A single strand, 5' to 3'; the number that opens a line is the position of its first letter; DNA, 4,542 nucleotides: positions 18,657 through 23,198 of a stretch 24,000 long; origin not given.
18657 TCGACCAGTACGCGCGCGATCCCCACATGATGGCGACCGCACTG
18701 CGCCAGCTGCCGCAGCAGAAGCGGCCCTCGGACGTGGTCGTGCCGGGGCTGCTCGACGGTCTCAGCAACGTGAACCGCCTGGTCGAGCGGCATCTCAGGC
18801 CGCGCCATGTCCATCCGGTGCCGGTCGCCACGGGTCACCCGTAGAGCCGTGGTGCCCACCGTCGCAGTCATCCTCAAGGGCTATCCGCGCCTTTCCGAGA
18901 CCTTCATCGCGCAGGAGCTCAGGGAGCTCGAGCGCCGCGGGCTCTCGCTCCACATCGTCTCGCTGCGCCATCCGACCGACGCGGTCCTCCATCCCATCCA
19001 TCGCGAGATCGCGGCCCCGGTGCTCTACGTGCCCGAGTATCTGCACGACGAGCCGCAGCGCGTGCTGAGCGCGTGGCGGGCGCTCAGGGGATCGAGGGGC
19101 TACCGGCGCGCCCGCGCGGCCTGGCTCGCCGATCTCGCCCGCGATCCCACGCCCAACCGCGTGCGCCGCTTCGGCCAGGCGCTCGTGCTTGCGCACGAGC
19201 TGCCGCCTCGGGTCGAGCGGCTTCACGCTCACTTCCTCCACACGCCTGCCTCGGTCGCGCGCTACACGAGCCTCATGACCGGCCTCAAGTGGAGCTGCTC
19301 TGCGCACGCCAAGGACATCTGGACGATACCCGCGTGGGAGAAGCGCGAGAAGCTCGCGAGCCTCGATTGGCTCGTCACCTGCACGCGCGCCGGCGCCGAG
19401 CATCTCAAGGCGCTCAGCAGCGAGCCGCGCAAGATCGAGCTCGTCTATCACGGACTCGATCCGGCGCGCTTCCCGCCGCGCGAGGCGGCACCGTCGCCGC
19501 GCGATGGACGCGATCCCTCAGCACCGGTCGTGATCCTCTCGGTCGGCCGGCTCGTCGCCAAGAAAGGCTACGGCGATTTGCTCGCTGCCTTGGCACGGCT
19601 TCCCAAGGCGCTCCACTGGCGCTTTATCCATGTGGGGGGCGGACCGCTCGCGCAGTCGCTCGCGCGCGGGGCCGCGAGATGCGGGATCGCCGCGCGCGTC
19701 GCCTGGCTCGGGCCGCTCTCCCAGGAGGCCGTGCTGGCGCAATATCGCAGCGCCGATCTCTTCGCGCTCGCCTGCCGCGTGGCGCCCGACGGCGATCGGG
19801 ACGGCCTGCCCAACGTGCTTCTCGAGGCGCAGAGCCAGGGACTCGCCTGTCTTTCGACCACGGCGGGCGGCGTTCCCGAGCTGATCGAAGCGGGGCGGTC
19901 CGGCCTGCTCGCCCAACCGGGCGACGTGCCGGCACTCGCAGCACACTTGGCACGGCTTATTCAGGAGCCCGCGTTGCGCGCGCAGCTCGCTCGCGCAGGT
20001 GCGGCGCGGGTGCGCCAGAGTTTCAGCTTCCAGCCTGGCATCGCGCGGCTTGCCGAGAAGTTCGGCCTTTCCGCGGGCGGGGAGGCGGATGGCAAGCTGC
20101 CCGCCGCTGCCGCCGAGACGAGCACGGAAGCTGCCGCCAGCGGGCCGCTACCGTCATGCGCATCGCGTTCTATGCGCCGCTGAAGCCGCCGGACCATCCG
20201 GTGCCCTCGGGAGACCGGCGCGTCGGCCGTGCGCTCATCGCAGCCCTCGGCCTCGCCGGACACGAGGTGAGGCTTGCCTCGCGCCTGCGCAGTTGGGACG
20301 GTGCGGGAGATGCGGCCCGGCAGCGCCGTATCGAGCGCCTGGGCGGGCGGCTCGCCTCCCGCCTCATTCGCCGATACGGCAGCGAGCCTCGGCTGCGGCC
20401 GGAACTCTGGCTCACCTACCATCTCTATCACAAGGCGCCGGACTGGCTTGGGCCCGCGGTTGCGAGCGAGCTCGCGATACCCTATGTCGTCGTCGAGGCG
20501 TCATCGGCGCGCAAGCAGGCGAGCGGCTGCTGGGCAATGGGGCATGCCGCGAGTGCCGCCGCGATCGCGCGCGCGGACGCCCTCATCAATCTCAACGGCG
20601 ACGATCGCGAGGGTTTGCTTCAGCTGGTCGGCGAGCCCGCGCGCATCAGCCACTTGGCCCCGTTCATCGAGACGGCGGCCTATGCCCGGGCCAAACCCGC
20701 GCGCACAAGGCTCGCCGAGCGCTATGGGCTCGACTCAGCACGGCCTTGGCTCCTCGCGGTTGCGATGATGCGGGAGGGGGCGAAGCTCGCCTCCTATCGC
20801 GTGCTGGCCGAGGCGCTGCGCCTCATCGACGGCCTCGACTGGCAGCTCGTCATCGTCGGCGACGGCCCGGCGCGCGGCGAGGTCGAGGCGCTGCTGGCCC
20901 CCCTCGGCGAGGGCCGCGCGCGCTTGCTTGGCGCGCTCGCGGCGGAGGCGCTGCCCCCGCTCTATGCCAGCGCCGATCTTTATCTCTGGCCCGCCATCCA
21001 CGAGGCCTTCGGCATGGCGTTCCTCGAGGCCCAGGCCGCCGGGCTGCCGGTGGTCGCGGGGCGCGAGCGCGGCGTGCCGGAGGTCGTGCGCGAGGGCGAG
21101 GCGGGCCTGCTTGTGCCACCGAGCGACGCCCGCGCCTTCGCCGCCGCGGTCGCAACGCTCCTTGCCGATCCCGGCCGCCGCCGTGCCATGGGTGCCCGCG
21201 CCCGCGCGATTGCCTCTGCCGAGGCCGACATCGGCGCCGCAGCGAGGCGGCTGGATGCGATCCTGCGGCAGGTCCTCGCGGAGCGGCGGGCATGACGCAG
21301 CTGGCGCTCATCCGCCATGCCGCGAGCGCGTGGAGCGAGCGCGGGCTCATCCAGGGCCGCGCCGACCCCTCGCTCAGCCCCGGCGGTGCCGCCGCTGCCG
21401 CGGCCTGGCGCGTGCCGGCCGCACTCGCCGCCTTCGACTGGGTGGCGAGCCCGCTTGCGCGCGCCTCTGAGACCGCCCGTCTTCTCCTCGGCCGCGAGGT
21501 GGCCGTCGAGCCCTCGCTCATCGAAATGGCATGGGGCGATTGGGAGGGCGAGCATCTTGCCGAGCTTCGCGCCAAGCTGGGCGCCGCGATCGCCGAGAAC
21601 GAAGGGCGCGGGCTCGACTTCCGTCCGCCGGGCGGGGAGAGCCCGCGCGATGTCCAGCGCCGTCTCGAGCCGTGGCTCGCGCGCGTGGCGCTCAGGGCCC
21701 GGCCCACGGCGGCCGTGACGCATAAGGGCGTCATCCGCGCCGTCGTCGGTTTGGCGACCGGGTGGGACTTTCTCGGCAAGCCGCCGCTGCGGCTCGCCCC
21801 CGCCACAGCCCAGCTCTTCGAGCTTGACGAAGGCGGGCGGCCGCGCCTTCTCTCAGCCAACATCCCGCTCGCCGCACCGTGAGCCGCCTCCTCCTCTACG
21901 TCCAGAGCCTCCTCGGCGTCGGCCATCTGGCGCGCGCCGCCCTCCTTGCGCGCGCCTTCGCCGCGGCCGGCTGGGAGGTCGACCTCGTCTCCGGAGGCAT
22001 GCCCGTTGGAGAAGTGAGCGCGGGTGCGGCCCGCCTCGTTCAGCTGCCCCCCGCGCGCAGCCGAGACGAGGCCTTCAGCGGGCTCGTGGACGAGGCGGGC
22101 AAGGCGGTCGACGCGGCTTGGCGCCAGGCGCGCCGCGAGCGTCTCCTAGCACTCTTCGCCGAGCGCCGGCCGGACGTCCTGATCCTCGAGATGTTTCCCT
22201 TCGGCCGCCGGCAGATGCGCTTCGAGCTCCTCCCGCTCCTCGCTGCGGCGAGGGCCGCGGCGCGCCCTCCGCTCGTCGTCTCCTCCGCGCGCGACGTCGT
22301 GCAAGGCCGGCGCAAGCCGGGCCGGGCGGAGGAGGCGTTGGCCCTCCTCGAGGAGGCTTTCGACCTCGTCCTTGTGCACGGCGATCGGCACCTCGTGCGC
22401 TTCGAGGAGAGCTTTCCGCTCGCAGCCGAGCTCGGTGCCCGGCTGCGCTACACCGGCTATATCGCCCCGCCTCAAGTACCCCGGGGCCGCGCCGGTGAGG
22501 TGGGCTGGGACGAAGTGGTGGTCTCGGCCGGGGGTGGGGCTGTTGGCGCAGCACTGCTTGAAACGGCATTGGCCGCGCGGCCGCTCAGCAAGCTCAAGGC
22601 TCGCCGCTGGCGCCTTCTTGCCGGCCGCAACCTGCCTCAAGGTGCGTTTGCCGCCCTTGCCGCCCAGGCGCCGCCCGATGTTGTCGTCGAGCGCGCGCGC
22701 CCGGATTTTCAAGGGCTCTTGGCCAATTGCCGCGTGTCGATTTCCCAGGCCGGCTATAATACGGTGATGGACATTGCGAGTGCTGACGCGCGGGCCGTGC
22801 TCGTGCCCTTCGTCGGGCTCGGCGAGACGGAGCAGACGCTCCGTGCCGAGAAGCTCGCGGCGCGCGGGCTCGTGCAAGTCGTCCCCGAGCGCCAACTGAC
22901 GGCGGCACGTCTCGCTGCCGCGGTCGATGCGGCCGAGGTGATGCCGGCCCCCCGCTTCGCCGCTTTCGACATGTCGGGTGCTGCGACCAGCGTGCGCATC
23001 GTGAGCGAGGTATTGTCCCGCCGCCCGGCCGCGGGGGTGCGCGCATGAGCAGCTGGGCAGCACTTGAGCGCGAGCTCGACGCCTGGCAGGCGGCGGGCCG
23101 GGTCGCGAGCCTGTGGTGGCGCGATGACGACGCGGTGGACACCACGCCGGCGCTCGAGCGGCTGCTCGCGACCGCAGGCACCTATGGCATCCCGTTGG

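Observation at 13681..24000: Uncharacterised divergent ~10-gene glycoconjugate synthesis/export locus with chained start-stop overlaps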

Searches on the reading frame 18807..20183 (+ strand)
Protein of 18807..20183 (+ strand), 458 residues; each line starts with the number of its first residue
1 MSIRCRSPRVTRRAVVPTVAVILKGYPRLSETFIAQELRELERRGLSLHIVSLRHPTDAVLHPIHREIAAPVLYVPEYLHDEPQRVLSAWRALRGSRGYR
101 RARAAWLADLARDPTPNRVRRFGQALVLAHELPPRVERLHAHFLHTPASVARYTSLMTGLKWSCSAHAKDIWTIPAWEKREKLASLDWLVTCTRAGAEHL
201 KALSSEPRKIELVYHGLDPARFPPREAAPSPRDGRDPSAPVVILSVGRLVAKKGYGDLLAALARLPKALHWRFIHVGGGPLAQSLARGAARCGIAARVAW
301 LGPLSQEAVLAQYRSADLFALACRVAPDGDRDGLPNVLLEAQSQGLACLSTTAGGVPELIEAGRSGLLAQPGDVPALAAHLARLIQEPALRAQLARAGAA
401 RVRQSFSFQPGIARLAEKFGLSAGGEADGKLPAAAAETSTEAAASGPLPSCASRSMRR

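Call 4: search_protein_families(library=pfam, proteins=[window:18807-20183:+], max_evalue=0.01)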
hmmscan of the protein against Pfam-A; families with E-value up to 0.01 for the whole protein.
window:18807-20183:+ (458 aa): 4 families
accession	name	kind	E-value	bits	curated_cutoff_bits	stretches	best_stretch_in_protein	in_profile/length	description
PF00534.26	Glycos_transf_1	-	3e-28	98.9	26.4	1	237-399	12-170/172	Glycosyl transferases group 1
PF13692.12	Glyco_trans_1_4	-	5.5e-27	95.2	27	1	242-386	3-141/142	Glycosyl transferases group 1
PF13524.12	Glyco_trans_1_2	-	1.6e-07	31.8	25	1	260-409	7-136/144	Glycosyl transferase-like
PF13439.12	Glyco_transf_4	-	2.5e-05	24.8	28.5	1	31-221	5-170/170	Glycosyltransferase Family 4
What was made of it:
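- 18849..20183 (+): GT4 glycosyltransferase a (444 aa from GTG 18849; alternative ATG 18807), WcaL/EpsE-like over its full length. Pfam Glycos_transf_1, E 3e-28 (call 4).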

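Call 5: search_protein_families(library=ncbifam, proteins=[window:18807-20183:+], max_evalue=0.01)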
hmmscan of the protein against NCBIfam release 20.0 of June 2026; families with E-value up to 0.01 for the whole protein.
window:18807-20183:+ (458 aa): 23 families
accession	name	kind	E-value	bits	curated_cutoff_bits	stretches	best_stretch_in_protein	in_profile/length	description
NF041876.1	EPS_EpsE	equivalog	8.8e-38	130.5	400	1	22-410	4-384/389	exopolysaccharide biosynthesis GT4 family glycosyltransferase EpsE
TIGR03088.1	stp2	hypoth_equivalog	5.9e-26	91.4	409.05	1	203-413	155-364/374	TIGR03088 family PEP-CTERM/XrtA system glycosyltransferase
TIGR04005.1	wcaL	equivalog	4.8e-24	85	537.6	1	19-410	3-394/406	colanic acid biosynthesis glycosyltransferase WcaL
TIGR03449.1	mycothiol_MshA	equivalog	2.3e-18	66.3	462.5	1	184-418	163-399/406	D-inositol-3-phosphate glycosyltransferase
TIGR03999.1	thiol_BshA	equivalog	6.6e-18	64.8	273.7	1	207-412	166-363/375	N-acetyl-alpha-D-glucosaminyl L-malate synthase BshA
NF047684.1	TeichurnBiosyTuaC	equivalog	2.8e-17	62.7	550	1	136-419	109-386/391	teichuronic acid biosynthesis protein TuaC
TIGR04063.1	stp3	hypoth_equivalog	1.6e-15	56.9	442.05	1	200-415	172-388/397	TIGR04063 family PEP-CTERM/XrtA system glycosyltransferase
NF038298.1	EPS_HpsO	equivalog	2.7e-14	52.7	575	1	187-407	148-372/388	hormogonium polysaccharide biosynthesis glycosyltransferase HpsO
NF011726.0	PRK15179.1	equivalog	2.7e-14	52.4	733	1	267-415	545-687/694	Vi polysaccharide biosynthesis protein TviE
NF007396.0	PRK09922.1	equivalog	5.4e-13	48.5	385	1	239-388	181-327/361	lipopolysaccharide 1,6-galactosyltransferase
NF038229.1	Glyco4_Geo_Pelo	equivalog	6.4e-13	48.4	400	1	223-415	144-329/338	GPMC system family 4 glycosyltransferase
TIGR02149.1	glgA_Coryne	subfamily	3.4e-11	42.9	302.4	1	173-409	132-377/391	glycogen synthase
NF050056.1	ProtGlycPglH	equivalog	4.1e-11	42.6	600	1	242-403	181-335/354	GalNAc-alpha-(1->4)-GalNAc-alpha-(1->3)-diNAcBac-PP-undecaprenol alpha-1,4-N-acetyl-D-galactosaminyltransferase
TIGR04348.1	TIGR04348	equivalog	5.6e-08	32.2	300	1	240-402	137-292/310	selenoneine biosynthesis selenosugar synthase SenB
NF050063.1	ProtGlycPglJ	equivalog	1.7e-07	30.8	500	1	241-404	195-349/363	N-acetylgalactosamine-N,N'-diacetylbacillosaminyl-diphospho-undecaprenol 4-alpha-N-acetylgalactosaminyltransferase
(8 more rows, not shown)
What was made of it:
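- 18849..20183 (+): NCBIfam EpsE 130 bits and WcaL 85 bits, both below cut-off (call 5).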

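Call 93: search_protein_families(library=padloc, proteins=[window:18849-20183:+], max_evalue=0.00001)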
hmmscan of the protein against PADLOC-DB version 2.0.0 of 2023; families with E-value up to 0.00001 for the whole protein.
window:18849-20183:+ (444 aa): 0 families

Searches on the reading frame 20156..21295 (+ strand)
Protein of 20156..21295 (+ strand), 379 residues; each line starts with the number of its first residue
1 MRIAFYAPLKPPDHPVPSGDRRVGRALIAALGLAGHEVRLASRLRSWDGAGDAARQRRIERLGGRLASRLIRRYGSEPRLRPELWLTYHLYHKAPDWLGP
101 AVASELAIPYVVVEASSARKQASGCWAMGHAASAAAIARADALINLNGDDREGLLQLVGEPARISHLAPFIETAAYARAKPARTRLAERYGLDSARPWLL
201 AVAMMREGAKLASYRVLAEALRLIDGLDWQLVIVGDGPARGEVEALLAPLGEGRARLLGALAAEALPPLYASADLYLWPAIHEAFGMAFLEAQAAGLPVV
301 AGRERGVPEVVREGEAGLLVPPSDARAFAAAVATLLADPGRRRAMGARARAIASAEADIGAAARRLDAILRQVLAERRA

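Call 4: search_protein_families(library=pfam, proteins=[window:20156-21295:+], max_evalue=0.01)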
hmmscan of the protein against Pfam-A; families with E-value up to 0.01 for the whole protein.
window:20156-21295:+ (379 aa): 4 families
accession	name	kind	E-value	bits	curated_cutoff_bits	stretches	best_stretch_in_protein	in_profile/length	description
PF13692.12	Glyco_trans_1_4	-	6e-31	108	27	1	198-338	3-142/142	Glycosyl transferases group 1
PF00534.26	Glycos_transf_1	-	3.4e-29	102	26.4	1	215-350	31-170/172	Glycosyl transferases group 1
PF13524.12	Glyco_trans_1_2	-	8.3e-10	39.2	25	1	228-364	14-140/144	Glycosyl transferase-like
PF20706.3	GT4-conflict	-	4.5e-08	32.9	26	1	264-368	273-367/385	Family 4 Glycosyltransferase in conflict systems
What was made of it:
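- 20156..21295 (+): GT4 glycosyltransferase b (379 aa). Its start overlaps the tail of the previous gene by 28 nt. Pfam Glyco_trans_1_4, E 6e-31 (call 4).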

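Call 5: search_protein_families(library=ncbifam, proteins=[window:20156-21295:+], max_evalue=0.01)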
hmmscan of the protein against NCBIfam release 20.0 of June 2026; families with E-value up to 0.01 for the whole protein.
window:20156-21295:+ (379 aa): 34 families (the best 25 are shown)
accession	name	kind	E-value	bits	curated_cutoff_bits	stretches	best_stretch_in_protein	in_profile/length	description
TIGR03999.1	thiol_BshA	equivalog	1.5e-24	86.7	273.7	1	137-365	142-365/375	N-acetyl-alpha-D-glucosaminyl L-malate synthase BshA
TIGR03088.1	stp2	hypoth_equivalog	6.3e-24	84.7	409.05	1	228-374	229-374/374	TIGR03088 family PEP-CTERM/XrtA system glycosyltransferase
NF041876.1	EPS_EpsE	equivalog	9.4e-24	84.4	400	1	215-364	230-387/389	exopolysaccharide biosynthesis GT4 family glycosyltransferase EpsE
TIGR02149.1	glgA_Coryne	subfamily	2.4e-22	79.6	302.4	1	120-373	125-390/391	glycogen synthase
TIGR03449.1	mycothiol_MshA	equivalog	1e-20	74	462.5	1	134-355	159-386/406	D-inositol-3-phosphate glycosyltransferase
NF038229.1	Glyco4_Geo_Pelo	equivalog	2.2e-14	53.3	400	1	81-374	55-337/338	GPMC system family 4 glycosyltransferase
TIGR04047.1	MSMEG_0565_glyc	hypoth_equivalog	1.5e-13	50.6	259.85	1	251-363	255-365/373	MSMEG_0565 family glycosyltransferase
NF053787.1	GlcN_PG_synth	equivalog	2e-13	50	480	1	263-358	252-344/361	N-acetylglucosaminyl phosphatidylglycerol synthase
NF038295.1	EPS_HpsP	equivalog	1.1e-10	41.1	550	1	181-371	192-385/388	hormogonium polysaccharide biosynthesis glycosyltransferase HpsP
NF007640.0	PRK10307.1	subfamily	2.7e-10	39.7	276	1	164-374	196-408/411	WcaI family glycosyltransferase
TIGR02472.1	sucr_P_syn_N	equivalog_domain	3.5e-10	39.3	576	1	273-344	341-412/439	sucrose-phosphate synthase, putative, glycosyltransferase domain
TIGR04005.1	wcaL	equivalog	2.1e-09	36.7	537.6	1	213-371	236-404/406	colanic acid biosynthesis glycosyltransferase WcaL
TIGR04063.1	stp3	hypoth_equivalog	3.5e-09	36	442.05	1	126-374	144-396/397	TIGR04063 family PEP-CTERM/XrtA system glycosyltransferase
TIGR02468.1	sucrsPsyn_pln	equivalog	5e-09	34.5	1143.95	1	275-339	574-638/1051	sucrose-phosphate synthase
NF047684.1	TeichurnBiosyTuaC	equivalog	1.1e-08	34.5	550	1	171-366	194-382/391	teichuronic acid biosynthesis protein TuaC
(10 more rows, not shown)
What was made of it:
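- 20156..21295 (+): Best NCBIfam hits are BshA 86.7 and MshA 74 bits, far below cut-off (call 5).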

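Call 93: search_protein_families(library=padloc, proteins=[window:20156-21295:+], max_evalue=0.00001)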
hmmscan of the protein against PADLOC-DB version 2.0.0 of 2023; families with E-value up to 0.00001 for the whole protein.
window:20156-21295:+ (379 aa): 0 families

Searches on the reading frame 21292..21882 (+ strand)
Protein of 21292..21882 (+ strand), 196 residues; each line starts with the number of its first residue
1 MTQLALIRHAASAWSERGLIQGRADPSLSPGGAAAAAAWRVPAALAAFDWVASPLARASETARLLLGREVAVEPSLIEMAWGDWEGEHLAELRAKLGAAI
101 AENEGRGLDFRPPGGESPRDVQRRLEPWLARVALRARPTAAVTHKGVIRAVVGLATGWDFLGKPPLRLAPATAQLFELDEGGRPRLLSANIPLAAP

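Call 4: search_protein_families(library=pfam, proteins=[window:21292-21882:+], max_evalue=0.01)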
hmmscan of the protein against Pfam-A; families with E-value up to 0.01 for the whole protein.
window:21292-21882:+ (196 aa): 1 family
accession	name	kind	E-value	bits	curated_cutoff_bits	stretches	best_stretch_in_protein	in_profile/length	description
PF00300.27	His_Phos_1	-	7.5e-37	127.3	21.7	1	4-189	1-191/194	Histidine phosphatase superfamily (branch 1)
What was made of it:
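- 21292..21882 (+): Histidine-phosphatase superfamily enzyme (196 aa), ATGA-coupled to GT4b. Pfam His_Phos_1, E 7.5e-37 (call 4).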

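Call 5: search_protein_families(library=ncbifam, proteins=[window:21292-21882:+], max_evalue=0.01)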
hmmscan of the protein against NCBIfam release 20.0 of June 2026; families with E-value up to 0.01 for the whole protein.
window:21292-21882:+ (196 aa): 13 families
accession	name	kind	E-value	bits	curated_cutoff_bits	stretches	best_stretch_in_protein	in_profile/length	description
TIGR03162.1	ribazole_cobC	equivalog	1.8e-25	89.4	162.9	1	4-155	1-155/176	alpha-ribazole phosphatase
NF005567.0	PRK07238.1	equivalog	8.4e-19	68.1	326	1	2-155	178-337/378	bifunctional RNase H/acid phosphatase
TIGR03848.1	MSMEG_4193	subfamily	1.8e-13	50.4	203.85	1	5-178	3-186/204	MSMEG_4193 family putative phosphomutase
NF045917.1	PhserinePhPspA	equivalog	1.3e-12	47.9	350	1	1-152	1-158/211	phosphoserine phosphatase PspA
NF002339.0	PRK01295.1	equivalog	4.1e-12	46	316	1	3-131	4-141/206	2,3-bisphosphoglycerate-dependent phosphoglycerate mutase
NF011580.0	PRK15004.1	equivalog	1.7e-11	44.5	250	1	3-150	2-155/203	adenosylcobalamin/alpha-ribazole phosphatase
NF002217.0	PRK01112.1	equivalog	4.9e-08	32.6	320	1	1-65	1-66/228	2,3-bisphosphoglycerate-dependent phosphoglycerate mutase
NF009993.0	PRK13462.1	equivalog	6.6e-08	32.4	226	1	3-152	7-155/203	acid phosphatase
NF002901.0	PRK03482.1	equivalog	1.9e-06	27.6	261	1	1-131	1-135/215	2,3-diphosphoglycerate-dependent phosphoglycerate mutase GpmB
TIGR01258.1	pgm_1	subfamily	4.8e-05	22.9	81.7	1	3-149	2-157/245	2,3-bisphosphoglycerate-dependent phosphoglycerate mutase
NF038349.1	dPGM_arch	equivalog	9.7e-05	22.3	225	1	6-155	3-148/194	2,3-diphosphoglycerate-dependent phosphoglycerate mutase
NF010713.0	PRK14115.1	equivalog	0.0011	18.3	305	1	1-140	1-149/248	2,3-diphosphoglycerate-dependent phosphoglycerate mutase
NF010718.0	PRK14120.1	equivalog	0.0062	15.9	366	1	2-129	5-141/249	phosphoglyceromutase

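Call 93: search_protein_families(library=padloc, proteins=[window:21292-21882:+], max_evalue=0.00001)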
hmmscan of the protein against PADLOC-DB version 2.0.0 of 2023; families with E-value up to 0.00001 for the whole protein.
window:21292-21882:+ (196 aa): 0 families

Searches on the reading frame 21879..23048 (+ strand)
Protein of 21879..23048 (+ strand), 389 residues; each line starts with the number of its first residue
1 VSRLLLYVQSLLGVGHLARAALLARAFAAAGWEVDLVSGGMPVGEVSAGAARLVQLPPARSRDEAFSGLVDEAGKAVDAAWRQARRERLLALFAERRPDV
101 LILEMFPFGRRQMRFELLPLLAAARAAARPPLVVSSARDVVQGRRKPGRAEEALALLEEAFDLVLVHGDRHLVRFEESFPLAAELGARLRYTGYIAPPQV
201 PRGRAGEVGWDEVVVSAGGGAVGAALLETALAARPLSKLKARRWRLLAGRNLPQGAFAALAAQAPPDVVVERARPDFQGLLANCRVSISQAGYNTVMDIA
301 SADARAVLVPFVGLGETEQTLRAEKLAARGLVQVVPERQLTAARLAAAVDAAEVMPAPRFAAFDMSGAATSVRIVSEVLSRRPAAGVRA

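Call 4: search_protein_families(library=pfam, proteins=[window:21879-23048:+], max_evalue=0.01)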
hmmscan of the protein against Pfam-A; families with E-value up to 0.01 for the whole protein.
window:21879-23048:+ (389 aa): 1 family
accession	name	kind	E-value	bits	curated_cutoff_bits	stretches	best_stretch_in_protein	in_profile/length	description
PF04101.22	Glyco_tran_28_C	-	1.8e-08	35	22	1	219-356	6-144/166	Glycosyltransferase family 28 C-terminal domain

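Call 5: search_protein_families(library=ncbifam, proteins=[window:21879-23048:+], max_evalue=0.01)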
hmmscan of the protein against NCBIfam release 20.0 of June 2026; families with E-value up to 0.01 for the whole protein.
window:21879-23048:+ (389 aa): 3 families
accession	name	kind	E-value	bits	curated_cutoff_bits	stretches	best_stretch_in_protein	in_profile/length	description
NF000362.1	self_GT_OleI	exception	1.1e-05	24.8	700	1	262-356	301-390/424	OleI family self-immunity macrolide glycosyltransferase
TIGR01133.1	murG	equivalog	1.4e-05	24.3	250.25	1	211-351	182-322/353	undecaprenyldiphospho-muramoylpentapeptide beta-N-acetylglucosaminyltransferase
TIGR01426.2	MGT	subfamily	0.00054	19.1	260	1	264-351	274-356/393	macrolide family glycosyltransferase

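Call 93: search_protein_families(library=padloc, proteins=[window:21879-23048:+], max_evalue=0.00001)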
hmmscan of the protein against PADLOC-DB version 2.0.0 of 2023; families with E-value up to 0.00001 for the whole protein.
window:21879-23048:+ (389 aa): 0 families
